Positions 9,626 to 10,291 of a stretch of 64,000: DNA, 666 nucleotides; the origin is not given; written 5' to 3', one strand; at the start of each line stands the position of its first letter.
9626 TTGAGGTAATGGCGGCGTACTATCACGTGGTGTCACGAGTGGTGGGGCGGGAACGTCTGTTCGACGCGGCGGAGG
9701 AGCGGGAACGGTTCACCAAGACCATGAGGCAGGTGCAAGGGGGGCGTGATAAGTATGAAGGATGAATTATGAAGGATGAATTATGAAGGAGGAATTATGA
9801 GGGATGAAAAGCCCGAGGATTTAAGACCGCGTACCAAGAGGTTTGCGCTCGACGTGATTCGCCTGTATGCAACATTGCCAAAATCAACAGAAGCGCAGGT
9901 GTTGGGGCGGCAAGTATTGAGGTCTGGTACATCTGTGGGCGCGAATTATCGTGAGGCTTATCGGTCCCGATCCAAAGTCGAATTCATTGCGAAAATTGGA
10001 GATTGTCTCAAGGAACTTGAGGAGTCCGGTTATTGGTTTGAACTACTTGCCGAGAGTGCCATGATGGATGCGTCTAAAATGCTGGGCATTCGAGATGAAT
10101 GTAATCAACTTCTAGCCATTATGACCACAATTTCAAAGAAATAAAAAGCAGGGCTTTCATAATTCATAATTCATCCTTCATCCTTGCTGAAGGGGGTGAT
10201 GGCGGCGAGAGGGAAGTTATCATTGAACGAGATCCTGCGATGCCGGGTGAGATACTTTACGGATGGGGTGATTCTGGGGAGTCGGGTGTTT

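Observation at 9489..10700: REP-bounded Y1/RAYT-like scaffold whose catalytic core is replaced by a four-helix-bundle gene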

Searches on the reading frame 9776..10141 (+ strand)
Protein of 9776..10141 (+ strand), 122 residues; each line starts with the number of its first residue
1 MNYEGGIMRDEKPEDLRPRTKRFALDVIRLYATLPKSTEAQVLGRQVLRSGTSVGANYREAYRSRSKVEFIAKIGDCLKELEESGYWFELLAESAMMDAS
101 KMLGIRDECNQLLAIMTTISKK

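Call 4: search_protein_families(library=pfam, proteins=[window:9776-10141:+], max_evalue=1)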
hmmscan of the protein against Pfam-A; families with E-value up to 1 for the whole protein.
seq(122 aa): 1 family
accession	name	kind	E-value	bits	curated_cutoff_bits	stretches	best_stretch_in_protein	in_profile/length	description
PF05635.17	23S_rRNA_IVP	-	9.4e-18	64.8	33.8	1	20-116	9-104/106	23S rRNA-intervening sequence protein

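Call 5: search_protein_families(library=ncbifam, proteins=[window:9776-10141:+], max_evalue=1)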
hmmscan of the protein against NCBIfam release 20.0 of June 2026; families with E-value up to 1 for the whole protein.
seq(122 aa): 2 families
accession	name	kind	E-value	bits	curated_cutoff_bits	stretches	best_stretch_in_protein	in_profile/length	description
TIGR02436.1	TIGR02436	subfamily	3.7e-24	85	24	1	19-121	4-106/109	four helix bundle protein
NF008911.0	PRK12275.1-2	subfamily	0.0074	16.8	137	1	22-118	15-110/118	hypothetical protein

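Call 25: find_homologous_proteins(query=window:9797-10141:+, max_evalue=1e-10)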
Query seq(115 aa) (115 aa): 6949 proteins with E <= 1e-10 among 6988 candidates; the best 120 are listed.
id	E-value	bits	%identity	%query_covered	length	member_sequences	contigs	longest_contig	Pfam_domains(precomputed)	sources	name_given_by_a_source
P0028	2.4e-66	238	98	100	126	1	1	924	PF05635.18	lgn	-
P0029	5.7e-65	234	97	100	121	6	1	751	PF05635.18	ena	-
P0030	1.5e-57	210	88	100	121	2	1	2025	PF05635.18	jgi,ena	-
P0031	5.1e-57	208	86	100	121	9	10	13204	PF05635.18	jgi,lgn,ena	jgi:four helix bundle protein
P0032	1.4e-55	204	88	100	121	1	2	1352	PF05635.18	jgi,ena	-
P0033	2.0e-55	203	86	100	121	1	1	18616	PF05635.18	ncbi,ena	-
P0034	3.7e-54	199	82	100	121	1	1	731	PF05635.18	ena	-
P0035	1.4e-52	194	90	90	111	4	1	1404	PF05635.18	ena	-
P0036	3.6e-52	193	79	100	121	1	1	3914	PF05635.18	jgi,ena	-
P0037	8.3e-52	191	97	83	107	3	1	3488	PF05635.18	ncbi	-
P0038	3.4e-49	183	76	100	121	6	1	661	PF05635.18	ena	-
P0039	2.0e-48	181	75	100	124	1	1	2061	PF05635.18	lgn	-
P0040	2.3e-48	180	74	97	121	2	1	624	PF05635.18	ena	-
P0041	3.4e-48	180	76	100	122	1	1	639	PF05635.18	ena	-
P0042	1.9e-47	177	74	100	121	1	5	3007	PF05635.18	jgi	jgi:four helix bundle protein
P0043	6.4e-47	176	74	100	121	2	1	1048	PF05635.18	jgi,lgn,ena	-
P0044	8.2e-47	175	73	99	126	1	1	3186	PF05635.18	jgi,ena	-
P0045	9.0e-47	175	74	99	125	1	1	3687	PF05635.18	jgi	jgi:four helix bundle protein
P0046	1.0e-46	175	77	97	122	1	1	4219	PF05635.18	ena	-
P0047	1.2e-46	175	72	99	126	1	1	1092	PF05635.18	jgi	jgi:four helix bundle protein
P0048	1.3e-46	175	73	99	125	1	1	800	PF05635.18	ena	-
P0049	1.3e-46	175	74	97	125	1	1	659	PF05635.18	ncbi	-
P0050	1.5e-46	175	72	100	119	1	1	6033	PF05635.18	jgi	jgi:four helix bundle protein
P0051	1.5e-46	175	73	99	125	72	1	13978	PF05635.18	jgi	jgi:four helix bundle protein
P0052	1.6e-46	175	73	99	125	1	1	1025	PF05635.18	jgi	jgi:four helix bundle protein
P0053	2.4e-46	174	73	99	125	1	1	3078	PF05635.18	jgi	jgi:four helix bundle protein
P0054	2.4e-46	174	70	100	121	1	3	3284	PF05635.18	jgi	jgi:four helix bundle protein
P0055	2.5e-46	174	73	100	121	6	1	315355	PF05635.18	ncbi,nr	ncbi:MAG: four helix bundle protein [Holophagaceae bacterium]|nr:four helix bundle protein [Holophag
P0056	3.4e-46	173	73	100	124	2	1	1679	PF05635.18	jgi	jgi:four helix bundle protein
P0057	4.1e-46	173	73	99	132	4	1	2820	PF05635.18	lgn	-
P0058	4.2e-46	173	74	100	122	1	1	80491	PF05635.18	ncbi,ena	-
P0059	4.5e-46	173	71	100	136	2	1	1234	PF05635.18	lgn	-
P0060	5.0e-46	173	72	97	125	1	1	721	PF05635.18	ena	-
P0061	5.4e-46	173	73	99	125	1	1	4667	PF05635.18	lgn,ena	-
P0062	5.5e-46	173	73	99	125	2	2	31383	PF05635.18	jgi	-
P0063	6.2e-46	173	76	97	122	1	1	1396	PF05635.18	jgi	jgi:four helix bundle protein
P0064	6.3e-46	173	74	100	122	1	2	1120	PF05635.18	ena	-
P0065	6.4e-46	173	74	100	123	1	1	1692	PF05635.18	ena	-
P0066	6.5e-46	173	72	99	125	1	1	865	PF05635.18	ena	-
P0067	8.2e-46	172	72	100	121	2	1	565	PF05635.18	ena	-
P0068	8.8e-46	172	73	100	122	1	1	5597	PF05635.18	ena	-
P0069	8.8e-46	172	69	100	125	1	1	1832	PF05635.18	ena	-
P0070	9.0e-46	172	74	100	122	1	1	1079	PF05635.18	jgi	jgi:four helix bundle protein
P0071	9.1e-46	172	73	100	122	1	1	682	PF05635.18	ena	-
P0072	1.1e-45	172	70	100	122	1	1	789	PF05635.18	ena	-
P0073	1.2e-45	172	73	99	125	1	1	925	PF05635.18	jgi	jgi:four helix bundle protein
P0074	1.2e-45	172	72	100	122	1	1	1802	PF05635.18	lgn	-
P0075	1.5e-45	171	73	99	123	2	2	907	PF05635.18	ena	-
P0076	1.6e-45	171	69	100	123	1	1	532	PF05635.18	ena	-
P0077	1.6e-45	171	75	97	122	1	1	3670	PF05635.18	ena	-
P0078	1.7e-45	171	75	97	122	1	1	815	PF05635.18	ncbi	-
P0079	1.9e-45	171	71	100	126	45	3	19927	PF05635.18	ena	-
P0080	2.0e-45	171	75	94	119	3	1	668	PF05635.18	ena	-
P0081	2.2e-45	171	75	97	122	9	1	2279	PF05635.18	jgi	jgi:four helix bundle protein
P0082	2.4e-45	171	71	99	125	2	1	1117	PF05635.18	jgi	-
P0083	2.6e-45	171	72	100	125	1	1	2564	PF05635.18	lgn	-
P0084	2.6e-45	171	75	97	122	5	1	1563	PF05635.18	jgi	jgi:four helix bundle protein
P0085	2.7e-45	171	72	94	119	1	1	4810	PF05635.18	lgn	-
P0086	2.8e-45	171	73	99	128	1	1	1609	PF05635.18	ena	-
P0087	2.8e-45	171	71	99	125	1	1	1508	PF05635.18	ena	-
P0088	3.5e-45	170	71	100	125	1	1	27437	PF05635.18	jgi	-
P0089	3.6e-45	170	72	99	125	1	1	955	PF05635.18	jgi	jgi:four helix bundle protein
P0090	3.9e-45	170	74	94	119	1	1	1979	PF05635.18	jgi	jgi:four helix bundle protein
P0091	4.1e-45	170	71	99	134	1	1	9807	PF05635.18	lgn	-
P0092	4.1e-45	170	74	96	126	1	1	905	PF05635.18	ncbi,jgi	jgi:four helix bundle protein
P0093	4.2e-45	170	70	100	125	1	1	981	PF05635.18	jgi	jgi:four helix bundle protein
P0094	4.3e-45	170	71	100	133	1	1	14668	PF05635.18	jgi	-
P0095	4.6e-45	170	72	99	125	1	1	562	PF05635.18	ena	-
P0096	4.7e-45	170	71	99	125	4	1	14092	PF05635.18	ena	-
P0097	4.8e-45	170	71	97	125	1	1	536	PF05635.18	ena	-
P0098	4.8e-45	170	72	99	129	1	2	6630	PF05635.18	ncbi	ncbi:MAG: four helix bundle protein [Candidatus Binatia bacterium]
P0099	4.9e-45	170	70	100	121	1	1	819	PF05635.18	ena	-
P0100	6.1e-45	169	74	97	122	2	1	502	PF05635.18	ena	-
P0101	6.2e-45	169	76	97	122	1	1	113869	PF05635.18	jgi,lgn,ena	-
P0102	6.2e-45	169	70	97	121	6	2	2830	PF05635.18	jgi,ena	jgi:four helix bundle protein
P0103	6.3e-45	169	72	100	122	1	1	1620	PF05635.18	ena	-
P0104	6.4e-45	169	75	97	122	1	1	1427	PF05635.18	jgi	jgi:four helix bundle protein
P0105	6.8e-45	169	70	100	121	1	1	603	PF05635.18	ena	-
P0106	7.0e-45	169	90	78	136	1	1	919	PF05635.18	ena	-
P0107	7.7e-45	169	71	99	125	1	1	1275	PF05635.18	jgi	jgi:four helix bundle protein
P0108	8.0e-45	169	71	100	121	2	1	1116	PF05635.18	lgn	-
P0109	8.3e-45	169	69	97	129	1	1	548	PF05635.18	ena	-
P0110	8.7e-45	169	75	97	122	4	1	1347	PF05635.18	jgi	-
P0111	9.2e-45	169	71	97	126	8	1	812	PF05635.18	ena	-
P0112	9.3e-45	169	72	100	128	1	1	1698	PF05635.18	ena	-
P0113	9.6e-45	169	69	100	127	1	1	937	PF05635.18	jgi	jgi:four helix bundle protein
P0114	1.0e-44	169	72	97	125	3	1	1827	PF05635.18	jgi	jgi:four helix bundle protein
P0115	1.2e-44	168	70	100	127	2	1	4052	PF05635.18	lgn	-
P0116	1.2e-44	168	71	100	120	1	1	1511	PF05635.18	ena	-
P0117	1.3e-44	168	68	100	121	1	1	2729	PF05635.18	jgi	jgi:four helix bundle protein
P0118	1.3e-44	168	71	97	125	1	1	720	PF05635.18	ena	-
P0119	1.5e-44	168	70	99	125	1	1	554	PF05635.18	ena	-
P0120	1.7e-44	168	70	100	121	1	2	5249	PF05635.18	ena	-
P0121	1.7e-44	168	72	100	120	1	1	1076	PF05635.18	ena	-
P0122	1.7e-44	168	72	99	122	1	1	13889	PF05635.18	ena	-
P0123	1.8e-44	168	73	100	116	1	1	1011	PF05635.18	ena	-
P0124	1.8e-44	168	68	100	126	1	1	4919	PF05635.18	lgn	-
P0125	1.9e-44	168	68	100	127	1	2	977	PF05635.18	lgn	-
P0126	2.0e-44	168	71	98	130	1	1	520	PF05635.18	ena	-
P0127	2.0e-44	168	72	99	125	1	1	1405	PF05635.18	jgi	-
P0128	2.0e-44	168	70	99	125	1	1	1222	PF05635.18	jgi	jgi:four helix bundle protein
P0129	2.1e-44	168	71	100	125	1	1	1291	PF05635.18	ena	-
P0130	2.1e-44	168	70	97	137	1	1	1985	PF05635.18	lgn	-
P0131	2.3e-44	168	72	100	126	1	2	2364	PF05635.18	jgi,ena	-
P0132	2.3e-44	168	71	100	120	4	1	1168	PF05635.18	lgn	-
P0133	2.4e-44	168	70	100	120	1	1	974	PF05635.18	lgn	-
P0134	2.6e-44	167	73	94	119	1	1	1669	PF05635.18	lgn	-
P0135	2.6e-44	167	70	100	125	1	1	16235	PF05635.18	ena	-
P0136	2.6e-44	167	70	100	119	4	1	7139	PF05635.18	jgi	-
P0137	2.9e-44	167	70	100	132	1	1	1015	PF05635.18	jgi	jgi:four helix bundle protein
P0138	3.0e-44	167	69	98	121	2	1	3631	PF05635.18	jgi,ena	jgi:four helix bundle protein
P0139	3.1e-44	167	68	100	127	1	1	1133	PF05635.18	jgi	jgi:four helix bundle protein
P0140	3.1e-44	167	72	100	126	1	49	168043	PF05635.18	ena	-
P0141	3.1e-44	167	72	100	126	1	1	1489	PF05635.18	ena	-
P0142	3.1e-44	167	72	100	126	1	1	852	PF05635.18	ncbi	-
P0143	3.1e-44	167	74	97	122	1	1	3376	PF05635.18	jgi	jgi:four helix bundle protein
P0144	3.2e-44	167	70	100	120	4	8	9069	PF05635.18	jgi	jgi:four helix bundle protein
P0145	3.2e-44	167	71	100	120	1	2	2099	PF05635.18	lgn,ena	-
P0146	3.3e-44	167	69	100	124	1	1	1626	PF05635.18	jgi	jgi:four helix bundle protein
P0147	4.1e-44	167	70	97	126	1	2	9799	PF05635.18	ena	-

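Call 26: find_encoding_contigs(protein=P0031, flank=3000, max_places=10)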
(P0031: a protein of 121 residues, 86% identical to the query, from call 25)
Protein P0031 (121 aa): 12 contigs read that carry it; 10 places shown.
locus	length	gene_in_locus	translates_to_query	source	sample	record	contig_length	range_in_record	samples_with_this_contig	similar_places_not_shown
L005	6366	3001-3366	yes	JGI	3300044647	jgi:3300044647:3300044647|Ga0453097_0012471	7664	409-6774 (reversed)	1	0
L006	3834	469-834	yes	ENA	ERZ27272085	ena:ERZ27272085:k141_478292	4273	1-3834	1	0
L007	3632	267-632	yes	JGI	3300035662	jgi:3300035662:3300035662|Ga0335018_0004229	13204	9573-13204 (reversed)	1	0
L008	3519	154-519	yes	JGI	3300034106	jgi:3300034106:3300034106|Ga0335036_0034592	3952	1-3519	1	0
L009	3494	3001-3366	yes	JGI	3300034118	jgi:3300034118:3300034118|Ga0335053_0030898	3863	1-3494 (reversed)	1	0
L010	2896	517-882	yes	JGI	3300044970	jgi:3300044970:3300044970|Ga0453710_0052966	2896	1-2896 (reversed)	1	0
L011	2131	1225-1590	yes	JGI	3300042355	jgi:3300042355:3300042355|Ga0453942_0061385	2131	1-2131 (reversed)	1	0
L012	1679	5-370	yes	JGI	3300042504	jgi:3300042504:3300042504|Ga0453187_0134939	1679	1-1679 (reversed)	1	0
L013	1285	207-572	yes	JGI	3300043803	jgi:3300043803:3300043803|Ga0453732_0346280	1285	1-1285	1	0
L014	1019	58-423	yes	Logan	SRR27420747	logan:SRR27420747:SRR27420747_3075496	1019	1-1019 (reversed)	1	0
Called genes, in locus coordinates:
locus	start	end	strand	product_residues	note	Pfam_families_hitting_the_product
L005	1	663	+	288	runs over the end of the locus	PF02311:AraC_binding (weak), PF00165:HTH_AraC, PF12833:HTH_18, PF00165:HTH_AraC (weak)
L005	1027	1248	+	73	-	-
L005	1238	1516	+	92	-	PF24732:ParE_like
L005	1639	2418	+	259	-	-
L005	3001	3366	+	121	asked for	PF05635:23S_rRNA_IVP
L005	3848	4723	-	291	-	PF00294:PfkB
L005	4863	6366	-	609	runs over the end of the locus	PF08497:Radical_SAM_N, PF04055:Radical_SAM, PF11842:DUF3362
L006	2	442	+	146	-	?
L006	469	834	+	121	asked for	PF05635:23S_rRNA_IVP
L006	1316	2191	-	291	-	PF00294:PfkB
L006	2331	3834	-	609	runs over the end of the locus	PF08497:Radical_SAM_N, PF04055:Radical_SAM, PF11842:DUF3362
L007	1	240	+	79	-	?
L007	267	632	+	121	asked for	PF05635:23S_rRNA_IVP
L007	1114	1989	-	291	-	PF00294:PfkB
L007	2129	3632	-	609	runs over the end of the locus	PF08497:Radical_SAM_N, PF04055:Radical_SAM, PF11842:DUF3362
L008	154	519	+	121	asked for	PF05635:23S_rRNA_IVP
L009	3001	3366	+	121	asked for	PF05635:23S_rRNA_IVP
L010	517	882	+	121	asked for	PF05635:23S_rRNA_IVP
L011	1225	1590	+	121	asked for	PF05635:23S_rRNA_IVP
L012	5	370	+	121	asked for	PF05635:23S_rRNA_IVP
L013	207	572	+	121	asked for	PF05635:23S_rRNA_IVP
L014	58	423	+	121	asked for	PF05635:23S_rRNA_IVP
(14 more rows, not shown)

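Call 27: find_encoding_contigs(protein=P0033, flank=3000, max_places=4)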
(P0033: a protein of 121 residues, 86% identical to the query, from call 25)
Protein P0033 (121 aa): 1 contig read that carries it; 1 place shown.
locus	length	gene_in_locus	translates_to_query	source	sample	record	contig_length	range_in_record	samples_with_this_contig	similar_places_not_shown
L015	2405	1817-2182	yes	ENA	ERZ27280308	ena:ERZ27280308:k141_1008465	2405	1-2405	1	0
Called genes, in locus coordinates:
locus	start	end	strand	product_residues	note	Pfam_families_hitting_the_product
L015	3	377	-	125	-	?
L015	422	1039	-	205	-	-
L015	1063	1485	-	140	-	PF07963:N_methyl, PF08334:T2SSG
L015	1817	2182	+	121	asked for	PF05635:23S_rRNA_IVP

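Call 28: find_encoding_contigs(protein=P0140, flank=3000, max_places=10)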
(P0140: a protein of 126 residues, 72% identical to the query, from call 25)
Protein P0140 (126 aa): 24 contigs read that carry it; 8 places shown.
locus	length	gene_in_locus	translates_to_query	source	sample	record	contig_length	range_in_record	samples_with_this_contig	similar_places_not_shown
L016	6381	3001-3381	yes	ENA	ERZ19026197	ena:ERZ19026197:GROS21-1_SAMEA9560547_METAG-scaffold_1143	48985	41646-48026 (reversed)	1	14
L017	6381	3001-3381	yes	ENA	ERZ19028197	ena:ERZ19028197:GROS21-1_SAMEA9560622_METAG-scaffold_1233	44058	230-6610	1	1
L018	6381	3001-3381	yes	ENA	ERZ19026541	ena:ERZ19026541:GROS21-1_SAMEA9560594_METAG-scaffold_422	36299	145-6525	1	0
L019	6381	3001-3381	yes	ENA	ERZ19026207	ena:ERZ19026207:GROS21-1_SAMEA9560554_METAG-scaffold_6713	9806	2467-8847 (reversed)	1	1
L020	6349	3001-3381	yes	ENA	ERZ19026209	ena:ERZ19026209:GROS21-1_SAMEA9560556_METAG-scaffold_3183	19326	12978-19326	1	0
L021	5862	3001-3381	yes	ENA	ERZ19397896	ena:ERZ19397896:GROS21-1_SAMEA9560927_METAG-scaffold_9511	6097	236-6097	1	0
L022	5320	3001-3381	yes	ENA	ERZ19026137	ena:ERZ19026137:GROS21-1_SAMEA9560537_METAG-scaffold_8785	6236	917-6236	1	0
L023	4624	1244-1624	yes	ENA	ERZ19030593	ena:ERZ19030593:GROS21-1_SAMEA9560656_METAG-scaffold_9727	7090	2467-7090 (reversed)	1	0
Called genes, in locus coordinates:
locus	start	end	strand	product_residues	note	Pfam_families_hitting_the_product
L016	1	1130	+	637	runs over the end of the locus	PF00496:SBP_bac_5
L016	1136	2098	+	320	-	PF19300:BPD_transp_1_N, PF00528:BPD_transp_1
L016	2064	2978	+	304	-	PF12911:OppC_N, PF00528:BPD_transp_1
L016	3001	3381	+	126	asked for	PF05635:23S_rRNA_IVP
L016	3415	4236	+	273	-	PF00005:ABC_tran, PF13304:AAA_21 (faint), PF08352:oligo_HPY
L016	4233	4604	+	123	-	PF02656:DUF202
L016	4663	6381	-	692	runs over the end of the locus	PF11412:DsbD_N, PF02683:DsbD_TM, PF13899:Thioredoxin_7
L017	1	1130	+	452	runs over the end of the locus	?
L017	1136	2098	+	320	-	PF19300:BPD_transp_1_N, PF00528:BPD_transp_1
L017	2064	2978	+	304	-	PF12911:OppC_N, PF00528:BPD_transp_1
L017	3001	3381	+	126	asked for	PF05635:23S_rRNA_IVP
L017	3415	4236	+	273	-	PF00005:ABC_tran, PF13304:AAA_21 (faint), PF08352:oligo_HPY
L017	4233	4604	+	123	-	PF02656:DUF202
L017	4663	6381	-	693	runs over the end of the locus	PF11412:DsbD_N, PF02683:DsbD_TM, PF13899:Thioredoxin_7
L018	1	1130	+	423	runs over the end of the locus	?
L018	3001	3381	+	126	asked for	PF05635:23S_rRNA_IVP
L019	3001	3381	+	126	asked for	PF05635:23S_rRNA_IVP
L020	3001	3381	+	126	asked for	PF05635:23S_rRNA_IVP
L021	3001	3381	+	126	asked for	PF05635:23S_rRNA_IVP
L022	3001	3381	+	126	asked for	PF05635:23S_rRNA_IVP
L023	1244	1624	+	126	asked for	PF05635:23S_rRNA_IVP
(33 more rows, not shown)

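Call 49: find_related_loci(query=window:9797-10141:+, collection=metagenome_contigs, flank=2500)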
Query seq(115 aa) (115 aa) in metagenome_contigs; peptide patterns used: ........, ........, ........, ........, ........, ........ (x = any residue, [..] = any of these).
600 stretches matched a pattern (row limit reached: there are more); 517 encode a relative of the query (tblastn E <= 1e-3); the best 80 are kept; 80 distinct loci.
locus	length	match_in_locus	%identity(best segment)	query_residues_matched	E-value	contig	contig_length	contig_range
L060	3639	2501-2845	90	1-115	6e-67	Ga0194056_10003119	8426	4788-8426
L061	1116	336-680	86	1-115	4e-69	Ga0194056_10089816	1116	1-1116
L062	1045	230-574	74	1-115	1e-58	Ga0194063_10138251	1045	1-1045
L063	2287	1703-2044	73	2-115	2e-53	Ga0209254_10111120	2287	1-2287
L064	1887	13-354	71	2-115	3e-54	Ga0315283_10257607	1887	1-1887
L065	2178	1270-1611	71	2-115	8e-54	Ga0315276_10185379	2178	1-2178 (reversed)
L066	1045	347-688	70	2-115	6e-55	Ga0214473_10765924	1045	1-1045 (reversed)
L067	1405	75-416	72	2-115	6e-54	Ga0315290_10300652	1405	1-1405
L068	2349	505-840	70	4-115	4e-52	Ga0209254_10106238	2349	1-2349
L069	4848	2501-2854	69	1-115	1e-51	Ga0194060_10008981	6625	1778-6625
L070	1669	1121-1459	68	3-115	5e-52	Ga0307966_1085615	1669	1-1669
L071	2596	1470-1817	72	1-115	3e-51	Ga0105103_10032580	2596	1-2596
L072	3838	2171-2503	73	5-115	1e-50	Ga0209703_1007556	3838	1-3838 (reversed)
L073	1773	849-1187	68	3-115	7e-51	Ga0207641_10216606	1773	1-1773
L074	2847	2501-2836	67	1-114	5e-50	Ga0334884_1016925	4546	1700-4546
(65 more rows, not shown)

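Call 75: search_solved_structures(query=window:9797-10141:+, max_evalue=0.001)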
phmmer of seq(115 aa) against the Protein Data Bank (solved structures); distinct sequences matched with E-value up to 0.001: 1.
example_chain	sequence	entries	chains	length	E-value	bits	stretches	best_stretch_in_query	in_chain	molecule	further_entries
2rld_A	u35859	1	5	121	1.1e-17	67.3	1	3-112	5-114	Uncharacterized protein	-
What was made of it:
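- On 23S rRNA intervening sequence (IVS) element: PF05635 at 64.8 bits, TIGR02436 at 85 bits, PDB 2rld_A at 1.1e-17 (calls 4, 5, 75).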

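Call 78: find_encoding_contigs(protein=P0037, flank=3000, max_places=5)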
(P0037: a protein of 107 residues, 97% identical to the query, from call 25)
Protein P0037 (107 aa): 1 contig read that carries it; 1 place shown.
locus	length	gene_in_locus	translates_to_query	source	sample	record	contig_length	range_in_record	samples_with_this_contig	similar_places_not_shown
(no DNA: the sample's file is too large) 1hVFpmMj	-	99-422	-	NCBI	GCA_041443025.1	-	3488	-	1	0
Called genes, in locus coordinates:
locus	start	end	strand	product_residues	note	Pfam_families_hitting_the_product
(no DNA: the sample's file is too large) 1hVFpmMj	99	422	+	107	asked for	PF05635:23S_rRNA_IVP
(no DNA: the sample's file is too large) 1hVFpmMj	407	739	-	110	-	-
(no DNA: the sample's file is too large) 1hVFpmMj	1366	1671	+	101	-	PF02686:GatC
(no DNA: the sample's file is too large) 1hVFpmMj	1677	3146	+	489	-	PF01425:Amidase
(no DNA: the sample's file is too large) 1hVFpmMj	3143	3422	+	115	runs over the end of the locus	?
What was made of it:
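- On Non-autonomous (MITE/REPIN-like) derivative: A 97%-identical 4HB gene with a different right flank exists, but without DNA (call 78).
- A 97%-identical 4HB gene lies next to gatC/gatA in assembly GCA_041443025.1, which is a different right flank from the window's (call 78; no DNA available).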

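Call 79: find_encoding_contigs(protein=P0030, flank=3000, max_places=5)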
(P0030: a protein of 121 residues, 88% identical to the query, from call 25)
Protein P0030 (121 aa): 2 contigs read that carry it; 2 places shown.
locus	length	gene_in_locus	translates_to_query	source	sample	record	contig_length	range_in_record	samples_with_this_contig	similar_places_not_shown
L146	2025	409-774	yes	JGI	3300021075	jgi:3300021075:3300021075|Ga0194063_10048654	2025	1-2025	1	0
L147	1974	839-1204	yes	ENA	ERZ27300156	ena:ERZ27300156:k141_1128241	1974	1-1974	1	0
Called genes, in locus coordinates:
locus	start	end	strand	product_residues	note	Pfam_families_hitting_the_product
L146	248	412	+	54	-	-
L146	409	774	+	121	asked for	PF05635:23S_rRNA_IVP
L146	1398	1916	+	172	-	-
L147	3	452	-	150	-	?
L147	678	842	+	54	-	-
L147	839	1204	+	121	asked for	PF05635:23S_rRNA_IVP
